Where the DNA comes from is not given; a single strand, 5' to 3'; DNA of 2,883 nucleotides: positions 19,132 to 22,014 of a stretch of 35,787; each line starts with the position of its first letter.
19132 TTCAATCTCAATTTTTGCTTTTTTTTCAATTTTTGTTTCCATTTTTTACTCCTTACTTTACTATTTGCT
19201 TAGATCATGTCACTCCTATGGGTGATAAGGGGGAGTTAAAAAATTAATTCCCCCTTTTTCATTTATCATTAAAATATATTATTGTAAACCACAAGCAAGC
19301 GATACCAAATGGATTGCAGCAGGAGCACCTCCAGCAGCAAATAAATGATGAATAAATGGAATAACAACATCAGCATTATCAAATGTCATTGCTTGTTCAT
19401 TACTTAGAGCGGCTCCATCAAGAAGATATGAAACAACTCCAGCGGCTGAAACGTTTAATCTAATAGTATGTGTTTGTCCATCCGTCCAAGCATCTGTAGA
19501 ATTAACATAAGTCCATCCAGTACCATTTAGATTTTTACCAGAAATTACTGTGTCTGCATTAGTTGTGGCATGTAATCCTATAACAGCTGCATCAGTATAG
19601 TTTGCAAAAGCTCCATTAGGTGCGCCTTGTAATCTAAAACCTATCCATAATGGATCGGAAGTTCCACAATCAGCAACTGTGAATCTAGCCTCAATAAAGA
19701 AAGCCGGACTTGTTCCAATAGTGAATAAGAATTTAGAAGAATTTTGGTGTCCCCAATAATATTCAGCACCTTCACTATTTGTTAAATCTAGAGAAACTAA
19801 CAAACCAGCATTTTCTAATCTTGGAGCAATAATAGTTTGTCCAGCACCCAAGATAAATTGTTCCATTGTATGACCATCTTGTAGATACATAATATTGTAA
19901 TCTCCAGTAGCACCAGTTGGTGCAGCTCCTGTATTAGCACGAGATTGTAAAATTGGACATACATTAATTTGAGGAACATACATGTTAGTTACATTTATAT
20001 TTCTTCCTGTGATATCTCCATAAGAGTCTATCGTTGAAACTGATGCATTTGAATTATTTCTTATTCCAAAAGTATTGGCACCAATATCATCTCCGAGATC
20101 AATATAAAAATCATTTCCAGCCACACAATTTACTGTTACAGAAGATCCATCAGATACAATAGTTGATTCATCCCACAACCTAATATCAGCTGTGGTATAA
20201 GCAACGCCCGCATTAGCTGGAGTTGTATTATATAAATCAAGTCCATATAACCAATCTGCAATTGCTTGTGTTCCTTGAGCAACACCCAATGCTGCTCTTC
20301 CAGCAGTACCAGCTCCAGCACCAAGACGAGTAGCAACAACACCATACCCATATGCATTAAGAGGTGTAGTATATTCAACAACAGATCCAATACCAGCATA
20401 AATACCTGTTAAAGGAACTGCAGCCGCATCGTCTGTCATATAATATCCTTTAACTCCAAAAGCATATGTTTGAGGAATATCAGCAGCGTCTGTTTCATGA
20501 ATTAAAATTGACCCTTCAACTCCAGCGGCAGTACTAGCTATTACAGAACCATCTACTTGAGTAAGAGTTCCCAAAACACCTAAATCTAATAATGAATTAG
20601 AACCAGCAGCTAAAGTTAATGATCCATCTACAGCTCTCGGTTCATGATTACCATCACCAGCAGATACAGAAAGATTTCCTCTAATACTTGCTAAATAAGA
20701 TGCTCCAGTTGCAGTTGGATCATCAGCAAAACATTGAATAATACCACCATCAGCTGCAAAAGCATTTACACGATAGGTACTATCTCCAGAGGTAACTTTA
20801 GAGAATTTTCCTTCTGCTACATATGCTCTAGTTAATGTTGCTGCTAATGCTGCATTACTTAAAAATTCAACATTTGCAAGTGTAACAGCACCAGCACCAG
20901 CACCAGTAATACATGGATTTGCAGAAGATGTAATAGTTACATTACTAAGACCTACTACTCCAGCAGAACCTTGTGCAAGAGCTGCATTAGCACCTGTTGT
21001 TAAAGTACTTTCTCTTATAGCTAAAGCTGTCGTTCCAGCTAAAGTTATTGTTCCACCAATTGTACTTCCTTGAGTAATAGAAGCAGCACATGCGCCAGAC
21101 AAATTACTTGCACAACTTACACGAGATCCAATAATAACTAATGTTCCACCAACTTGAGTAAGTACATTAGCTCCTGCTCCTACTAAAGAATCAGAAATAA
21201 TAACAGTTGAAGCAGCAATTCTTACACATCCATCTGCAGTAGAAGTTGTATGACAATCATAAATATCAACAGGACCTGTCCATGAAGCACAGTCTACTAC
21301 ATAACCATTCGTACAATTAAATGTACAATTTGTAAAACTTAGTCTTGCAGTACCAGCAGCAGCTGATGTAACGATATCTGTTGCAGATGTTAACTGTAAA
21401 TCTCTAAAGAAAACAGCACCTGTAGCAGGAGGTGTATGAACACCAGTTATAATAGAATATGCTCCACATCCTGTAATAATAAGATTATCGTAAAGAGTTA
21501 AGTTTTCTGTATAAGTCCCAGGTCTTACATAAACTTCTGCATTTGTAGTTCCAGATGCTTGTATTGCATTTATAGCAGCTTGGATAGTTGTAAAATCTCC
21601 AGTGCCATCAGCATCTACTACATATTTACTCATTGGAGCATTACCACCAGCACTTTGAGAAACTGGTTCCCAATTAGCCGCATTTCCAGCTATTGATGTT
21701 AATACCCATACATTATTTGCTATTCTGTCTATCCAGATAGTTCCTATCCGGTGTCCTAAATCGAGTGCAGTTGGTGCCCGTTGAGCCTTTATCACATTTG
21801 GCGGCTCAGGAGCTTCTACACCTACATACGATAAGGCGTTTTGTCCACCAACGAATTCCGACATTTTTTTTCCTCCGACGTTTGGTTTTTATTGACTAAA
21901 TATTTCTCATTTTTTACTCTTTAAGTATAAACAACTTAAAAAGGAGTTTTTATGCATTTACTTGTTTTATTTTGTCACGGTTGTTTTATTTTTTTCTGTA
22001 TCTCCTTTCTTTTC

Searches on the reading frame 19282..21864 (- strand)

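Call 9: search_protein_families(library=phrogs, proteins=[window:19282-21864:-])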
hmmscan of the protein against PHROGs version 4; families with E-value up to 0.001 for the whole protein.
window:19282-21864:- (861 aa): 0 families

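Call 50: search_protein_families(library=pfam, max_evalue=0.01, proteins=[window:19282-21864:-])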
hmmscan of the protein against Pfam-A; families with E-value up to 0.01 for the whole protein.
window:19282-21864:- (861 aa): 1 family
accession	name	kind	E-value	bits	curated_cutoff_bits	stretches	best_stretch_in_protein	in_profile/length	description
PF01095.25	Pectinesterase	-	3.7e-07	29.6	27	1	82-142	3-67/298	Pectinesterase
